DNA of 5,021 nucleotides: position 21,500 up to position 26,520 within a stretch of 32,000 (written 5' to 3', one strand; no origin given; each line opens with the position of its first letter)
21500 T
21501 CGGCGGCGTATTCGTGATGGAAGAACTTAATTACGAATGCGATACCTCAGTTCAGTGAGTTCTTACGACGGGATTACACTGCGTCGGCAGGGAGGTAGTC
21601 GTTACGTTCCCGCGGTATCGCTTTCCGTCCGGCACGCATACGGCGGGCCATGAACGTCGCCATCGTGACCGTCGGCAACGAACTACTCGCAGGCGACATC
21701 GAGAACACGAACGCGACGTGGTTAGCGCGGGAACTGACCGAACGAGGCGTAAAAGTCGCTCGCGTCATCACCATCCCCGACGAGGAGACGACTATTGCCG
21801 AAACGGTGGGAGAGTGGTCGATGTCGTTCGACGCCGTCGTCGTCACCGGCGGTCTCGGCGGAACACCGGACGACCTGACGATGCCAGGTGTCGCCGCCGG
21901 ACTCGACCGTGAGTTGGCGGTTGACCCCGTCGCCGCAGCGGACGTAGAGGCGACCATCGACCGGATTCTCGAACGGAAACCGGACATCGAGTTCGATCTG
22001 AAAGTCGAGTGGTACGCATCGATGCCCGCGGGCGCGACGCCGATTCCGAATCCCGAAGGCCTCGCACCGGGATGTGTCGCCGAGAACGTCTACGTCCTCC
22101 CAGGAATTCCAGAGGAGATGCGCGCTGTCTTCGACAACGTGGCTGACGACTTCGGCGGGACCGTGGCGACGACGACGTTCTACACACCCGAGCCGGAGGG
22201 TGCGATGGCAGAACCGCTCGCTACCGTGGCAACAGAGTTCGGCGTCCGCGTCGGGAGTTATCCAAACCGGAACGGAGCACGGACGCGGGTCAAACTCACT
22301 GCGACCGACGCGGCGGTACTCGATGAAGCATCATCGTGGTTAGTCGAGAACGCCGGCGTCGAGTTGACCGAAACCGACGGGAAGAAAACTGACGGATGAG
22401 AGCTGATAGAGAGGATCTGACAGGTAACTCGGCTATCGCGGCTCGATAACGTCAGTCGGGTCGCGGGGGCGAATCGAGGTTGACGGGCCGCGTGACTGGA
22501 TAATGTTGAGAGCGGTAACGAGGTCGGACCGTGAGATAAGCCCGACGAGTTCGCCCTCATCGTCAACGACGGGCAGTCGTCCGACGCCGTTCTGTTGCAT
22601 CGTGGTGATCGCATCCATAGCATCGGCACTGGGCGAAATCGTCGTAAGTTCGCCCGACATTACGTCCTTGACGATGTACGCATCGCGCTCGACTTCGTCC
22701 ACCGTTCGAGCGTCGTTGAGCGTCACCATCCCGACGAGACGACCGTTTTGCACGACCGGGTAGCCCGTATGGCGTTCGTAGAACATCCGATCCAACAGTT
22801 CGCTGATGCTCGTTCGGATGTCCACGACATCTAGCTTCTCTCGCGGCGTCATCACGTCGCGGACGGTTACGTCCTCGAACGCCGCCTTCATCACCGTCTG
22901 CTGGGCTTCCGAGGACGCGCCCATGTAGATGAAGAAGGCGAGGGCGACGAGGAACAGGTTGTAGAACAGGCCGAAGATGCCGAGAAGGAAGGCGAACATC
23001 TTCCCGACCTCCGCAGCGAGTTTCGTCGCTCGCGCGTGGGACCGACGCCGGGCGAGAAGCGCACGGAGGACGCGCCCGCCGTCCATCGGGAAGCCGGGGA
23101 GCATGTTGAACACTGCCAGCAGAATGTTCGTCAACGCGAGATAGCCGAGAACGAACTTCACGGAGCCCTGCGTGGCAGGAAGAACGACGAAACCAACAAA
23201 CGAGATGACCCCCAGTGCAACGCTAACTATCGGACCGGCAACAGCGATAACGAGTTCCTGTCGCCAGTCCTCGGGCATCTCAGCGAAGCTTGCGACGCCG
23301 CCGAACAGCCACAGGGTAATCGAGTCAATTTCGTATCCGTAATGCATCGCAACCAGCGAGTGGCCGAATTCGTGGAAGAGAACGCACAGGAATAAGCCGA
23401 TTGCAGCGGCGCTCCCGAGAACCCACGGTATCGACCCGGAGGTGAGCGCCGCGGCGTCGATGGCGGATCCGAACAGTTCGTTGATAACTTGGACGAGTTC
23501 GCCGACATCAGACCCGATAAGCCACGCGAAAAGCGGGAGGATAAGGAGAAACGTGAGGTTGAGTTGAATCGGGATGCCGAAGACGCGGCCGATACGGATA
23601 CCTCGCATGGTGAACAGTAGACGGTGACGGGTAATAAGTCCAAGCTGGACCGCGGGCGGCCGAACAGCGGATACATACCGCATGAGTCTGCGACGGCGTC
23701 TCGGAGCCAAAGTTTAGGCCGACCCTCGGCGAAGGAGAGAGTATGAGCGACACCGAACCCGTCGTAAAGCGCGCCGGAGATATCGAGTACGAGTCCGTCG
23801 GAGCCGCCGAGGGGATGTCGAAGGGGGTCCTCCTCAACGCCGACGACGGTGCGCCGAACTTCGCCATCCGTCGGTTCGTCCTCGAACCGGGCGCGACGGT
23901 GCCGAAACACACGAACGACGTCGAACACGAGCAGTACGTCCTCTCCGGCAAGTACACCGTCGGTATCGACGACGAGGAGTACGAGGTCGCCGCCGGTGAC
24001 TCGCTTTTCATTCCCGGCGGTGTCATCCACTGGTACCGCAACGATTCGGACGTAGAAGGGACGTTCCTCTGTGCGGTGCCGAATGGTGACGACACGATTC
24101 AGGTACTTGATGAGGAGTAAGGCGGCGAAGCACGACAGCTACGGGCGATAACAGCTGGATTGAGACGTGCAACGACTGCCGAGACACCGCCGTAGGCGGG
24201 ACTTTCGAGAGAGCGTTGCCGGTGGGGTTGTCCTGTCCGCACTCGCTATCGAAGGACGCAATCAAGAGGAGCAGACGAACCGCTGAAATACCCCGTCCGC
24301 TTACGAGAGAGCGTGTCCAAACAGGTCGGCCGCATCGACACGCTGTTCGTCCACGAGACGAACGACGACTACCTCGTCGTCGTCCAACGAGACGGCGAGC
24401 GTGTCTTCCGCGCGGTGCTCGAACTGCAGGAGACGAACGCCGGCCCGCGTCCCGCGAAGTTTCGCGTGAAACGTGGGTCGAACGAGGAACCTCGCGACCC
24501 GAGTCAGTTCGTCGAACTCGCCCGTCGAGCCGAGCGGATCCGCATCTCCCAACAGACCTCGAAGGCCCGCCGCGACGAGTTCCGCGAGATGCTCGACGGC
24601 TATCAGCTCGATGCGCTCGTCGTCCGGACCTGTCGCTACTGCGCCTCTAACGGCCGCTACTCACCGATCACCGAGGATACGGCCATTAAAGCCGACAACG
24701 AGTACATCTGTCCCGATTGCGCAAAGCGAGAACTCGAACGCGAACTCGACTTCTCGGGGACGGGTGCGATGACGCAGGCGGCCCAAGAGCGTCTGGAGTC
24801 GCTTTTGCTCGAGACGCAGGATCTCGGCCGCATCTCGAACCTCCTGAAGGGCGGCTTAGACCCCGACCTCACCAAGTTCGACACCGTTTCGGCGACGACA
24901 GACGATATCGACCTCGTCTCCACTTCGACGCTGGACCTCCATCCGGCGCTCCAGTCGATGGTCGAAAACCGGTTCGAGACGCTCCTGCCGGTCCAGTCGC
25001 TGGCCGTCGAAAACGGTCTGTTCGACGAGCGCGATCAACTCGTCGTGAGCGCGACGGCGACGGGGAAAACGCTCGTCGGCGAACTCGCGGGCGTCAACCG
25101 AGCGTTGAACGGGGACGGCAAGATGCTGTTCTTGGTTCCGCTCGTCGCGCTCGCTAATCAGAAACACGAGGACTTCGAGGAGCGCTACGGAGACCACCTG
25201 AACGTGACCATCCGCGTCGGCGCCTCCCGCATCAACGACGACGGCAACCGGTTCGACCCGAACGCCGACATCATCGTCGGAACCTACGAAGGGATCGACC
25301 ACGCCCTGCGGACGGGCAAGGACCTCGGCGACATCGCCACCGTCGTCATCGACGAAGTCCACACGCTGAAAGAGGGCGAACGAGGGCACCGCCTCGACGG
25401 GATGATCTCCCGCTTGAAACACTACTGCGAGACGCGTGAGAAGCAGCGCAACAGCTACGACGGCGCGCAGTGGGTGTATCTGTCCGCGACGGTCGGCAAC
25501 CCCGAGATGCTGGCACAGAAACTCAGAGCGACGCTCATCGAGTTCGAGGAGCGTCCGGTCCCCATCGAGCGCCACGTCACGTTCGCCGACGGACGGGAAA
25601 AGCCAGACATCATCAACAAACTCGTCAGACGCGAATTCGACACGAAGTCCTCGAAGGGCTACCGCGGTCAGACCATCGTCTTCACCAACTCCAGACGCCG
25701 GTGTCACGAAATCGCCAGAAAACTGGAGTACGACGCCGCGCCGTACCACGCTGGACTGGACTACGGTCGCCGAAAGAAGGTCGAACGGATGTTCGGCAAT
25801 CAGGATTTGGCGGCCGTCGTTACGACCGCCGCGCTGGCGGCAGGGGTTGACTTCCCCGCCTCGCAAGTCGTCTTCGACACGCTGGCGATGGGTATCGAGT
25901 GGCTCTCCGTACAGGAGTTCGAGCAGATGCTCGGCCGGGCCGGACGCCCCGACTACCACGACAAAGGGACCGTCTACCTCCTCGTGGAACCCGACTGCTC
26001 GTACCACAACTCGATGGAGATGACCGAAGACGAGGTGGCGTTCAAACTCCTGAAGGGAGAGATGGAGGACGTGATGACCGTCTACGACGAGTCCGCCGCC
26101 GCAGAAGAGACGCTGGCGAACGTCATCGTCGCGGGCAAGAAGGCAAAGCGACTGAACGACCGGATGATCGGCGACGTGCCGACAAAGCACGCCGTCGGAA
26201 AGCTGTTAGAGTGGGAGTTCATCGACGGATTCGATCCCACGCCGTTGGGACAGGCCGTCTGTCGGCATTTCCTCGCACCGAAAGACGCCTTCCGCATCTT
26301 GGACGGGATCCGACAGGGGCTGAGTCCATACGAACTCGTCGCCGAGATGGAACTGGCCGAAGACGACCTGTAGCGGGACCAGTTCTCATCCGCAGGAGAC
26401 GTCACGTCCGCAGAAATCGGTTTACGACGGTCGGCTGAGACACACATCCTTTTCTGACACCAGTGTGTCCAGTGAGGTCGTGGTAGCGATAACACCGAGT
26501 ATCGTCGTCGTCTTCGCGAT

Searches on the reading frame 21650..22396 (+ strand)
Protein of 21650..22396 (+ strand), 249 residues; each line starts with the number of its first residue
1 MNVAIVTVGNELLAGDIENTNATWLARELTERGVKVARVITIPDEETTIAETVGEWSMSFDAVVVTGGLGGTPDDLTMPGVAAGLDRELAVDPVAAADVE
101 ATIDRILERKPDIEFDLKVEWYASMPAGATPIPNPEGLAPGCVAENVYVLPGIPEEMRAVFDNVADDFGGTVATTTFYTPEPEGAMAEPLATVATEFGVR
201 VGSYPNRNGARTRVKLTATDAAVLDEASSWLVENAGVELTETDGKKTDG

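Call 57: search_protein_families(library=pfam, proteins=[window:21650-22396:+], max_evalue=0.00001)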
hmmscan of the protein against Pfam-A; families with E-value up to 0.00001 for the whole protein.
window:21650-22396:+ (249 aa): 2 families
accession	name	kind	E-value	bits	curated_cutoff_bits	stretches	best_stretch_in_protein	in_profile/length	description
PF00994.29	MoCF_biosynth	-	9e-32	110.2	26.6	1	4-165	1-138/144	Probable molybdopterin binding domain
PF24102.1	FLAD1_M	-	4.6e-11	42.8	27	1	173-234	3-68/78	FAD synthase, middle domain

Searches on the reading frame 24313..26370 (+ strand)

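Call 57: search_protein_families(library=pfam, proteins=[window:24313-26370:+], max_evalue=0.00001)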
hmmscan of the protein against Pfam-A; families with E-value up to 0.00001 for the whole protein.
window:24313-26370:+ (686 aa): 3 families
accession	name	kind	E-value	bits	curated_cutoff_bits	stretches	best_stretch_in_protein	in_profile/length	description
PF00270.35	DEAD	-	1.6e-25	90.2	26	1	226-397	2-164/167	DEAD/DEAH box helicase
PF00271.37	Helicase_C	-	1.7e-14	54.4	23.5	1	437-546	9-109/110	Helicase conserved C-terminal domain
PF04851.21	ResIII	-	1.8e-11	44.6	22.5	1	226-393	6-161/164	Type III restriction enzyme, res subunit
